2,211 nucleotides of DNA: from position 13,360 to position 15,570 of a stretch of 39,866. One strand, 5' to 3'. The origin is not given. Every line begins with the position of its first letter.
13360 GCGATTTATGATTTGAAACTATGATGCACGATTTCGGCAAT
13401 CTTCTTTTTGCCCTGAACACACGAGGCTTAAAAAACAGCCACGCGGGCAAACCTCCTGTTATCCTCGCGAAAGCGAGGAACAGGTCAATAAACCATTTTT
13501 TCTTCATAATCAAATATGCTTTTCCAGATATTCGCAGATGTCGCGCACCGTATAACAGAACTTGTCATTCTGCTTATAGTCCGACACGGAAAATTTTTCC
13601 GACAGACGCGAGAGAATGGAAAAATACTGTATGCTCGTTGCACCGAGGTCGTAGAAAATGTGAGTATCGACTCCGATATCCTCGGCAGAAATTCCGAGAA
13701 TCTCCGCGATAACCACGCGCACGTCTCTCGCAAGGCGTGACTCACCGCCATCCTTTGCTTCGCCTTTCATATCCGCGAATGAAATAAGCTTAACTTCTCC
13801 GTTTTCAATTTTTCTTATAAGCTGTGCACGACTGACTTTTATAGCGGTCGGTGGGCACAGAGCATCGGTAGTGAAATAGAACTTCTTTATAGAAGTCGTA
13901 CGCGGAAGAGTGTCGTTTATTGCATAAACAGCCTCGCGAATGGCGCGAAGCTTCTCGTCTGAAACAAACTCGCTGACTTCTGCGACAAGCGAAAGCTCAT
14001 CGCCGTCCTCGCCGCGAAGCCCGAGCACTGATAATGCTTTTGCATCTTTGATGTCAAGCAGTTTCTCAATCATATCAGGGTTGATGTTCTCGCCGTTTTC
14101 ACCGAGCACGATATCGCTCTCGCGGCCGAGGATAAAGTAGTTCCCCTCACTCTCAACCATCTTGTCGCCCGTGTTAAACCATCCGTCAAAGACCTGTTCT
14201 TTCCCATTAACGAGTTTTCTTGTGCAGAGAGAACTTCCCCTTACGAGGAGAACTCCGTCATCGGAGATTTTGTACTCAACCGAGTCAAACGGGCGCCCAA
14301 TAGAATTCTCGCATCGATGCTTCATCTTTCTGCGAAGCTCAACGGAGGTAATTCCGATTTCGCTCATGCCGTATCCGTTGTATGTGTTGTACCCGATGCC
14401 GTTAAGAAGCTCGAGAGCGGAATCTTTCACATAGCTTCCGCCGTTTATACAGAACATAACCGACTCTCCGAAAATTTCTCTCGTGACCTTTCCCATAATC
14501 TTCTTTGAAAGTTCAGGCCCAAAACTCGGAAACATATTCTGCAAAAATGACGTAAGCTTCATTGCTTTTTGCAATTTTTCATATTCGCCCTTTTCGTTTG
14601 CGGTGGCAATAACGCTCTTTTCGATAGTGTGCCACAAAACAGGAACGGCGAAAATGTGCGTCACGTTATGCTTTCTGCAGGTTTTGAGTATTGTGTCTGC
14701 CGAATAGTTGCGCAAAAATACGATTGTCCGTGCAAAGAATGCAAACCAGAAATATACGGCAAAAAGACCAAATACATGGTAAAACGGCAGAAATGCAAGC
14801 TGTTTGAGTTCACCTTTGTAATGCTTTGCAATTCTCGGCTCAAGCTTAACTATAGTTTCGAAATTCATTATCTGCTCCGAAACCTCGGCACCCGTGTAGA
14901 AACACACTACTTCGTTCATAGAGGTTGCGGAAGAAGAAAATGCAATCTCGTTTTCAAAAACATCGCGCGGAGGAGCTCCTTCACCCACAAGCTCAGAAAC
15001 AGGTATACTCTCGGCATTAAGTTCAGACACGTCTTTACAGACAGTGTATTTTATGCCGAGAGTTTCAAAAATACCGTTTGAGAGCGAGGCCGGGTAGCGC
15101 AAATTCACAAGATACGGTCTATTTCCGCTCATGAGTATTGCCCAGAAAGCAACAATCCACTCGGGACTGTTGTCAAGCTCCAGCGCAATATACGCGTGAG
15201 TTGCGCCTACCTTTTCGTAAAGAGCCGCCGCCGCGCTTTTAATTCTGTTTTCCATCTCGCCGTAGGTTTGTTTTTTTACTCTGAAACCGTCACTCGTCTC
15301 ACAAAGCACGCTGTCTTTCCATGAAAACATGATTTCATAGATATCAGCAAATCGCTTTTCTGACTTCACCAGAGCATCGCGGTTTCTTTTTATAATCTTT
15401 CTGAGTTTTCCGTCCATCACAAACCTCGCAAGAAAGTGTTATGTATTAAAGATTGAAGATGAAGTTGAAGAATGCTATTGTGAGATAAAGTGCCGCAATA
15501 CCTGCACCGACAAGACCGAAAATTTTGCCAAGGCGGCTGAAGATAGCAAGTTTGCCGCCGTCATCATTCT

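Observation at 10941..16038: Six-gene carrier-protein-dependent acylation operon that fits no pathway I can name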

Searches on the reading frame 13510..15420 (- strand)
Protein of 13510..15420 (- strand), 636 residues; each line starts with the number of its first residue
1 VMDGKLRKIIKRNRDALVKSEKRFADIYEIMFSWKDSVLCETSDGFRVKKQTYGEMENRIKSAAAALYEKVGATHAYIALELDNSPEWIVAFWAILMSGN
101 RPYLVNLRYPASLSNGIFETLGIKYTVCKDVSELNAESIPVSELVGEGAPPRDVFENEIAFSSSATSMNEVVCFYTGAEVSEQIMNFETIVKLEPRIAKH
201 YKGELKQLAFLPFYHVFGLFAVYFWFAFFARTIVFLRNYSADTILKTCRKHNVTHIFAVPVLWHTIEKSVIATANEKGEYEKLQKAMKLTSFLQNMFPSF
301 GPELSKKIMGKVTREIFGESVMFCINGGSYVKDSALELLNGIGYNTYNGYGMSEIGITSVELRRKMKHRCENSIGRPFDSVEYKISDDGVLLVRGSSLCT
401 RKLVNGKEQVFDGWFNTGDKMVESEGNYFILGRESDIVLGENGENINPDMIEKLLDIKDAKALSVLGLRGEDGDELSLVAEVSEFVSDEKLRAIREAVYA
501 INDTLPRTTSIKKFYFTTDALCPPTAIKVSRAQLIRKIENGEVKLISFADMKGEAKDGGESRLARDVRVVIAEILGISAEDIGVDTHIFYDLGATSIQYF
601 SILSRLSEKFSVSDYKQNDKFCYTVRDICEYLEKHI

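Call 3: search_protein_families(library=pfam, proteins=[window:13510-15420:-], max_evalue=0.01)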
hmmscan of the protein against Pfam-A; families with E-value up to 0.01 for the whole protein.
window:13510-15420:- (636 aa): 2 families
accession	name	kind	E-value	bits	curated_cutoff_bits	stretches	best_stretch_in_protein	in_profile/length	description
PF00501.34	AMP-binding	-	2.5e-31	109.3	29.9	1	47-389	18-359/384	AMP-binding enzyme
PF00550.31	PP-binding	-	1.2e-08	35.5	20.8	1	566-612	2-47/67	Phosphopantetheine attachment site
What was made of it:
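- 13510..15420 (-): g2: ANL adenylating enzyme fused to a carrier domain (635-636 aa); core gene. PF00501 E 2.5e-31 and PF00550 E 1.2e-8 (call 3).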

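Call 4: search_protein_families(library=ncbifam, proteins=[window:13510-15420:-], max_evalue=0.01)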
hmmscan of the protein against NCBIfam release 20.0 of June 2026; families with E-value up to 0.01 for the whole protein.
window:13510-15420:- (636 aa): 67 families (the best 25 are shown)
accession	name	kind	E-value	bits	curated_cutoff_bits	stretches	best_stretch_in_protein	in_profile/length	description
TIGR01923.1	menE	equivalog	3.8e-27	95.2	330.15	2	325-456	230-369/442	o-succinylbenzoate--CoA ligase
NF004837.0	PRK06187.1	subfamily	1.4e-23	83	476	2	320-517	287-502/531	long-chain-fatty-acid--CoA ligase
NF004114.0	PRK05605.1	equivalog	3.3e-20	71.9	766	3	206-269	266-329/575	long-chain-fatty-acid--CoA ligase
NF002966.0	PRK03640.1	equivalog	6.6e-20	71.1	556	1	306-477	241-425/483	o-succinylbenzoate--CoA ligase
NF006539.0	PRK09029.1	equivalog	2.2e-19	69.6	494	2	326-538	247-451/458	o-succinylbenzoate--CoA ligase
NF005307.0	PRK06839.1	equivalog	8.9e-18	64.2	748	2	319-489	264-451/496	o-succinylbenzoate--CoA ligase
NF005801.1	PRK07656.1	equivalog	9.3e-17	60.8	657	2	348-466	310-435/500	FadD3 family acyl-CoA ligase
NF052580.1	Str24CoAsynCasG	equivalog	3.2e-14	52.2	750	2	412-532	427-544/548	steroid-24-oyl-CoA synthetase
NF052269.1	Staph_lig_FadD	equivalog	9.1e-14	50.7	650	1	319-457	265-415/499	long-chain-fatty-acid--CoA ligase FadD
NF006182.0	PRK08316.1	subfamily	3.6e-12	45.5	663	2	345-468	314-451/523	fatty acyl-CoA synthetase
TIGR01733.1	AA-adenyl-dom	subfamily_domain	5.3e-12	45.2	317.4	2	52-269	1-229/409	amino acid adenylation domain-containing protein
NF005702.0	PRK07514.1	subfamily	1.2e-10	40.4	558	1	337-480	289-446/506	malonyl-CoA synthase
NF005797.0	PRK07638.1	equivalog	1.3e-10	40.4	518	1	345-541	281-482/487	acyl-CoA synthetase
NF038343.1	ligase_FadD11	exception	1.5e-10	40.2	950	1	308-455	316-466/585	fatty acid--CoA ligase FadD11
NF006020.0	PRK08162.1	subfamily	8e-10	37.7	677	1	208-268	228-287/545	acyl-CoA synthetase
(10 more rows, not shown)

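Call 22: search_solved_structures(query=window:13510-15420:-, max_evalue=0.00001, show_alignments=2)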
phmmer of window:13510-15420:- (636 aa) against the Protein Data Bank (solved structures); distinct sequences matched with E-value up to 0.00001: 8.
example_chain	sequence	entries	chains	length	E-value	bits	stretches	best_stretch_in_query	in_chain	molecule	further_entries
5x8f_A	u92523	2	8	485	1.2e-12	50.3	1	319-474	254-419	2-succinylbenzoate--CoA ligase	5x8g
5buq_A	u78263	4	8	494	2.1e-12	49.5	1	319-470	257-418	2-succinylbenzoate--CoA ligase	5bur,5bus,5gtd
3cw8_X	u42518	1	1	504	1.4e-11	46.8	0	407-538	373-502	4-chlorobenzoyl CoA ligase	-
2qvx_X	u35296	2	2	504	1.7e-11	46.5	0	407-538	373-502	4-Chlorobenzoate CoA Ligase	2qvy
1t5d_X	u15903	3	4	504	2.1e-11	46.2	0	407-538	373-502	4-chlorobenzoyl CoA ligase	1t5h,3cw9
2qvz_X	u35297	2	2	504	2.1e-11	46.2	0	407-538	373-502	4-Chlorobenzoate CoA Ligase/Synthetase | 4-Chlorobenzoate CoA Ligase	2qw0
3dlp_X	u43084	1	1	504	2.9e-11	45.8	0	407-538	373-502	4-Chlorobenzoate CoA Ligase/Synthetase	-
3ipl_A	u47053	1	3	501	1.5e-10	43.4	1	327-459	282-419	2-succinylbenzoate--CoA ligase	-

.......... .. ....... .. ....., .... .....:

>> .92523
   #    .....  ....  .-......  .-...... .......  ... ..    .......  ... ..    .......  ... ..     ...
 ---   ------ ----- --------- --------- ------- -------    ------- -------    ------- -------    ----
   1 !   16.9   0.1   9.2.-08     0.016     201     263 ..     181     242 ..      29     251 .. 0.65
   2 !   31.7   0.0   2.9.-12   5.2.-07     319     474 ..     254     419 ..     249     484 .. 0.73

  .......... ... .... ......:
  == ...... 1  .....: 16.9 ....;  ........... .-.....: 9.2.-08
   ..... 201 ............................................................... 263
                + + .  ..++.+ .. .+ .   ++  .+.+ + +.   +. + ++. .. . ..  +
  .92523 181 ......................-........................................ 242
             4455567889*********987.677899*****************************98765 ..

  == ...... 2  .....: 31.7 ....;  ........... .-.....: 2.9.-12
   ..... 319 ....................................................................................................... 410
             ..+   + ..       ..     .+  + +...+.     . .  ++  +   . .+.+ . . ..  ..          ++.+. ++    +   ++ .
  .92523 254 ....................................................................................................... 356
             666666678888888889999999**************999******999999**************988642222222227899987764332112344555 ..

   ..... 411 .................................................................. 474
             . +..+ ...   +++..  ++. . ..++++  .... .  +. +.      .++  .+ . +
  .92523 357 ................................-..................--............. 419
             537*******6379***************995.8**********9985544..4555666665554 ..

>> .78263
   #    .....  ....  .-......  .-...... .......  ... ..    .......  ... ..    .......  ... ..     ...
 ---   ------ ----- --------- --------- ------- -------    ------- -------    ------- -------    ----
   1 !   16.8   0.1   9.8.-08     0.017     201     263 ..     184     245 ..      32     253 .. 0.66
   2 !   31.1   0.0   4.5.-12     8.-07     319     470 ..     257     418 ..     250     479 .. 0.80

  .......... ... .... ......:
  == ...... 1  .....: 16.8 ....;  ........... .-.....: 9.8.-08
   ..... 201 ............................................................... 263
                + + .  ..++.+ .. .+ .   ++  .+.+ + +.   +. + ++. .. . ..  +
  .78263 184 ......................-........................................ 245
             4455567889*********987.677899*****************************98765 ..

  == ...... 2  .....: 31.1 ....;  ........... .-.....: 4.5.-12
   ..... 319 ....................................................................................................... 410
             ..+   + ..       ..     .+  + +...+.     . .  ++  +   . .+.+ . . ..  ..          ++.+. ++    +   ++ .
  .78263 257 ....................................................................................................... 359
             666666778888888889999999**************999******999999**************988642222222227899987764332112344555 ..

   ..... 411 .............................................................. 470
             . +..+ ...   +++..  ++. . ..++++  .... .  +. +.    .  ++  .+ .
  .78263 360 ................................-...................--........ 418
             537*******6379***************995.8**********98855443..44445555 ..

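Call 35: find_homologous_proteins(query=window:13510-15420:-, max_evalue=1e-10)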
Query window:13510-15420:- (636 aa): 2046 proteins with E <= 1e-10 among 8000 candidates; the best 120 are listed.
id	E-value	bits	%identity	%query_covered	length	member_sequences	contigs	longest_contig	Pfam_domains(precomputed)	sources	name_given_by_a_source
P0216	0.0e+0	1417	99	100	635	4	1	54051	PF00550.32,PF00501.35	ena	-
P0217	0.0e+0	1312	90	100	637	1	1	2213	PF00550.32,PF00501.35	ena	-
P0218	0.0e+0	1278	88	100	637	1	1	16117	PF00550.32,PF00501.35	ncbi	-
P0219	0.0e+0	1213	82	100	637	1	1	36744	PF00550.32,PF00501.35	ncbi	-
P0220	0.0e+0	1110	75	100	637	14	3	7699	PF00550.32,PF00501.35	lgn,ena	-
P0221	0.0e+0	1085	74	100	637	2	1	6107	PF00550.32,PF00501.35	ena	-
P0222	0.0e+0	1079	74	100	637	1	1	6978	PF00550.32,PF00501.35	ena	-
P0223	0.0e+0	1079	72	100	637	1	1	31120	PF00550.32,PF00501.35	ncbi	-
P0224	0.0e+0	1071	73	100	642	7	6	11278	PF00550.32,PF00501.35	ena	-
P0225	0.0e+0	1068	72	100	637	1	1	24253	PF00550.32,PF00501.35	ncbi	-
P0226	0.0e+0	1031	68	100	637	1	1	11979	PF00550.32,PF00501.35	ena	-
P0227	0.0e+0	1026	68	100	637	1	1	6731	PF00550.32,PF00501.35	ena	-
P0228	0.0e+0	1019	69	100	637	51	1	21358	PF00550.32,PF00501.35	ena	-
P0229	0.0e+0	1016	70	100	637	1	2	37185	PF00550.32,PF00501.35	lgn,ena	-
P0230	0.0e+0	1015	69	100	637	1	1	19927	PF00550.32,PF00501.35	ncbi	-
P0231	0.0e+0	1013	68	100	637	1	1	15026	PF00550.32,PF00501.35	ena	-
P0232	0.0e+0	1013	69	100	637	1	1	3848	PF00550.32,PF00501.35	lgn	-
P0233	0.0e+0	1012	69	100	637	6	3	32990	PF00550.32,PF00501.35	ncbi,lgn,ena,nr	ncbi:MAG: AMP-binding protein [Clostridia bacterium]|nr:AMP-binding protein [Clostridia bacterium]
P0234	0.0e+0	1012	68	100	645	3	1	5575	PF00550.32,PF00501.35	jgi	jgi:long-subunit acyl-CoA synthetase (AMP-forming)/acyl carrier protein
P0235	0.0e+0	1012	70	100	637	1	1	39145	PF00550.32,PF00501.35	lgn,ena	-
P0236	0.0e+0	1012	69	100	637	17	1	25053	PF00550.32,PF00501.35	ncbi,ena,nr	ncbi:MAG: AMP-binding protein [Clostridia bacterium]|nr:AMP-binding protein [Clostridia bacterium]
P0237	0.0e+0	1012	68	100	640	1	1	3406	PF00550.32,PF00501.35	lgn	-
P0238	0.0e+0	1012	69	100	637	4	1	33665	PF00550.32,PF00501.35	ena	-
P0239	0.0e+0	1010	68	100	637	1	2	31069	PF00550.32,PF00501.35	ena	-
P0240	6.7e-298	1007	68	100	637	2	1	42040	PF00550.32,PF00501.35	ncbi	-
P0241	1.3e-296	1003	68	100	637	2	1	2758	PF00550.32,PF00501.35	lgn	-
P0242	1.3e-295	1000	68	100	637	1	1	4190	PF00550.32,PF00501.35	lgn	-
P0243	1.4e-295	1000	66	100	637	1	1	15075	PF00550.32,PF00501.35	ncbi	-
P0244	1.8e-295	999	68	100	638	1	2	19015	PF00550.32,PF00501.35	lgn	-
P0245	2.0e-295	999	67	100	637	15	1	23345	PF00550.32,PF00501.35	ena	-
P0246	3.3e-294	995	75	91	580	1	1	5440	PF00550.32,PF00501.35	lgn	-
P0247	5.4e-293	991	67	100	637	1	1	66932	PF00550.32,PF00501.35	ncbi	-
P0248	1.6e-292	990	67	100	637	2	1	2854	PF00550.32,PF00501.35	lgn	-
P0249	3.8e-291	985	66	100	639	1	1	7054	PF00550.32,PF00501.35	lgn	-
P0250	7.6e-291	984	66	100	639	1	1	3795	PF00550.32,PF00501.35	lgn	-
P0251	1.9e-290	983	66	100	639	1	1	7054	PF00550.32,PF00501.35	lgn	-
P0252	8.2e-290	981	66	100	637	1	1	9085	PF00550.32,PF00501.35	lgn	-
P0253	2.9e-288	976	66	100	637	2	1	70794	PF00550.32,PF00501.35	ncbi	-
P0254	4.4e-288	975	66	100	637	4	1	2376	PF00550.32,PF00501.35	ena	-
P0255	8.1e-288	974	67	100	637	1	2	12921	PF00501.35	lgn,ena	-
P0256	9.1e-288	974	66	100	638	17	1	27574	PF00550.32,PF00501.35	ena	-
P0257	9.3e-288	974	66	100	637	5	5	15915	PF00550.32,PF00501.35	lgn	-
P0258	3.2e-287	972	66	100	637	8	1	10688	PF00550.32,PF00501.35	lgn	-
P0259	4.4e-287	972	67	100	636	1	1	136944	PF00501.35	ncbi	-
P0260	1.8e-286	970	66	100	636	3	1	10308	PF00550.32,PF00501.35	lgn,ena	-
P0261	2.2e-286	969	65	100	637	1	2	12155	PF00550.32,PF00501.35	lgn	-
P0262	3.3e-286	969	65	100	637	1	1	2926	PF00550.32,PF00501.35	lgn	-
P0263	4.0e-286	969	66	100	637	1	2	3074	PF00550.32,PF00501.35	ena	-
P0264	1.6e-285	967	66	100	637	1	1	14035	PF00550.32,PF00501.35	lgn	-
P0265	2.1e-285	966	66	100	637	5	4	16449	PF00550.32,PF00501.35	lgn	-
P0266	2.3e-285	966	66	100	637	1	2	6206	PF00550.32,PF00501.35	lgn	-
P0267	7.4e-285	964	65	100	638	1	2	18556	PF00550.32,PF00501.35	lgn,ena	-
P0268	4.3e-284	962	65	100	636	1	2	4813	PF00550.32,PF00501.35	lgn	-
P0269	6.0e-284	961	65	100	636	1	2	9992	PF00550.32,PF00501.35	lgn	-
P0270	8.1e-283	958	65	100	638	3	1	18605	PF00550.32,PF00501.35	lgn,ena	-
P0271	8.8e-283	957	65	100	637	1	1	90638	PF00550.32,PF00501.35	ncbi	-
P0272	1.1e-282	957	64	100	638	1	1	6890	PF00550.32,PF00501.35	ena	-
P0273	2.3e-282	956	63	100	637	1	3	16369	PF00550.32,PF00501.35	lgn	-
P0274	2.8e-282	956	66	100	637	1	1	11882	PF00550.32,PF00501.35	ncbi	-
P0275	4.7e-281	952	64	100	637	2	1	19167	PF00550.32,PF00501.35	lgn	-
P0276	1.1e-280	951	64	100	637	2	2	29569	PF00550.32,PF00501.35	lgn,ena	-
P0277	1.5e-280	950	64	100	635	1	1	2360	PF00550.32,PF00501.35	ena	-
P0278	1.0e-279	947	63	100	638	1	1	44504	PF00550.32,PF00501.35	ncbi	-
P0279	9.5e-279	944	64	100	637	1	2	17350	PF00550.32,PF00501.35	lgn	-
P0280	1.3e-278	944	65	100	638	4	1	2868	PF00550.32,PF00501.35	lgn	-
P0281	2.6e-278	943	63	100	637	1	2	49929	PF00550.32,PF00501.35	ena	-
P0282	2.6e-278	943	65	100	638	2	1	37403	PF00550.32,PF00501.35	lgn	-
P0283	4.5e-278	942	65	100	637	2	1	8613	PF00550.32,PF00501.35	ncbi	-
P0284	8.4e-278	941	64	100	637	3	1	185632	PF00550.32,PF00501.35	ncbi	-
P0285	2.8e-277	939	63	100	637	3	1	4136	PF00501.35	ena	-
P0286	5.3e-277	938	63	100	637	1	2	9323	PF00550.32,PF00501.35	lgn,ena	-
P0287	3.9e-276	936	65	100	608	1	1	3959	PF00550.32,PF00501.35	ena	-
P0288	9.9e-275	931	64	100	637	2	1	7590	PF00501.35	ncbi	-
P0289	2.4e-274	930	64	100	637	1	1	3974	PF00550.32,PF00501.35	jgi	-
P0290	2.6e-273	926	63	100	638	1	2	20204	PF00550.32,PF00501.35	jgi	-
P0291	2.9e-273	926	63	100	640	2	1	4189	PF00550.32,PF00501.35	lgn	-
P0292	3.6e-273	926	63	100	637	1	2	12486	PF00550.32,PF00501.35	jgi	-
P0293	6.5e-273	925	62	100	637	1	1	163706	PF00550.32,PF00501.35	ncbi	-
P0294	1.4e-272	924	64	100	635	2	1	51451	PF00550.32,PF00501.35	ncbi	-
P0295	5.0e-272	922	63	100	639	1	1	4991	PF00550.32,PF00501.35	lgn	-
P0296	9.8e-272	921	63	100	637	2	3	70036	PF00501.35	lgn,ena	-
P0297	1.4e-271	920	62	100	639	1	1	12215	PF00550.32,PF00501.35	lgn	-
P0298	3.0e-271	919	62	100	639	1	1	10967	PF00550.32,PF00501.35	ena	-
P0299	9.1e-271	918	62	100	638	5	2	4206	PF00550.32,PF00501.35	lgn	-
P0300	1.1e-270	918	61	100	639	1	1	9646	PF00550.32,PF00501.35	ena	-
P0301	1.4e-270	917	62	100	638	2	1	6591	PF00550.32,PF00501.35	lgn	-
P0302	2.2e-270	917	63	100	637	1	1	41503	PF00550.32,PF00501.35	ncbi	-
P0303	4.0e-270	916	61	100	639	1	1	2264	PF00550.32,PF00501.35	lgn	-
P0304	5.5e-270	915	61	100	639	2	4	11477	PF00550.32,PF00501.35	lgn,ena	-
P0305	7.0e-270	915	61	100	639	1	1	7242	PF00550.32,PF00501.35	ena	-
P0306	8.5e-270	915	63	100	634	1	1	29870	PF00550.32,PF00501.35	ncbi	-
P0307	8.6e-270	915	62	100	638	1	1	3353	PF00550.32,PF00501.35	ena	-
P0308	1.3e-269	914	61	100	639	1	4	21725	PF00550.32,PF00501.35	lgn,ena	-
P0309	3.0e-269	913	61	100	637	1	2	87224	PF00501.35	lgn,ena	-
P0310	1.1e-268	911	61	100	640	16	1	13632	PF00550.32,PF00501.35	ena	-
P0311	2.3e-268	910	61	100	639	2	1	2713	PF00550.32,PF00501.35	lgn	-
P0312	6.3e-268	908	62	100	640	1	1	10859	PF00550.32,PF00501.35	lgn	-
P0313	7.1e-268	908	62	100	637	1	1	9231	PF00550.32,PF00501.35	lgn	-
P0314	8.7e-268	908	61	100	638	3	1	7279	PF00550.32,PF00501.35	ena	-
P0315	8.9e-268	908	62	100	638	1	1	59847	PF00550.32,PF00501.35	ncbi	-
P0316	9.7e-268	908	62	100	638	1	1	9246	PF00550.32,PF00501.35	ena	-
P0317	2.0e-267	907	62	100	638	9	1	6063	PF00550.32,PF00501.35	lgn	-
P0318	2.2e-267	907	62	100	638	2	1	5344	PF00550.32,PF00501.35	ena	-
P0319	2.3e-267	907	59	100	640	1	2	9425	PF00550.32,PF00501.35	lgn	-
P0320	2.7e-267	906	62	100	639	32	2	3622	PF00550.32,PF00501.35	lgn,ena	-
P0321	3.0e-267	906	62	100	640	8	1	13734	PF00550.32,PF00501.35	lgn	-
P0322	4.4e-267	906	62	100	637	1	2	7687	PF00550.32,PF00501.35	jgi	-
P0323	5.4e-267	905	62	100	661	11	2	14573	PF00550.32,PF00501.35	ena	-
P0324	8.2e-267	905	60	100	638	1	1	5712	PF00550.32,PF00501.35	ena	-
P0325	1.1e-266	904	60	100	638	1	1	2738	PF00550.32,PF00501.35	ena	-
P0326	1.3e-266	904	61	100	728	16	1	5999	PF00501.35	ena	-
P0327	1.6e-266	904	60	100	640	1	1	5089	PF00550.32,PF00501.35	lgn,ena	-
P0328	1.6e-266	904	62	100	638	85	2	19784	PF00550.32,PF00501.35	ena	-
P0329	3.0e-266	903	61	100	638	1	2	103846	PF00550.32,PF00501.35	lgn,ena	-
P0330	4.3e-266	902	61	100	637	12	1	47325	PF00550.32,PF00501.35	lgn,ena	-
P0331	5.0e-266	902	62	100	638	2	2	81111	PF00550.32,PF00501.35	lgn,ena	-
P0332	5.7e-266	902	61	100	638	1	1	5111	PF00550.32,PF00501.35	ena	-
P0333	5.7e-266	902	61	100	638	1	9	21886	PF00550.32,PF00501.35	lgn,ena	-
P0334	7.6e-266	902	61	100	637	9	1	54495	PF00550.32,PF00501.35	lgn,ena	-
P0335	1.5e-265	901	61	100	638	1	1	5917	PF00550.32,PF00501.35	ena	-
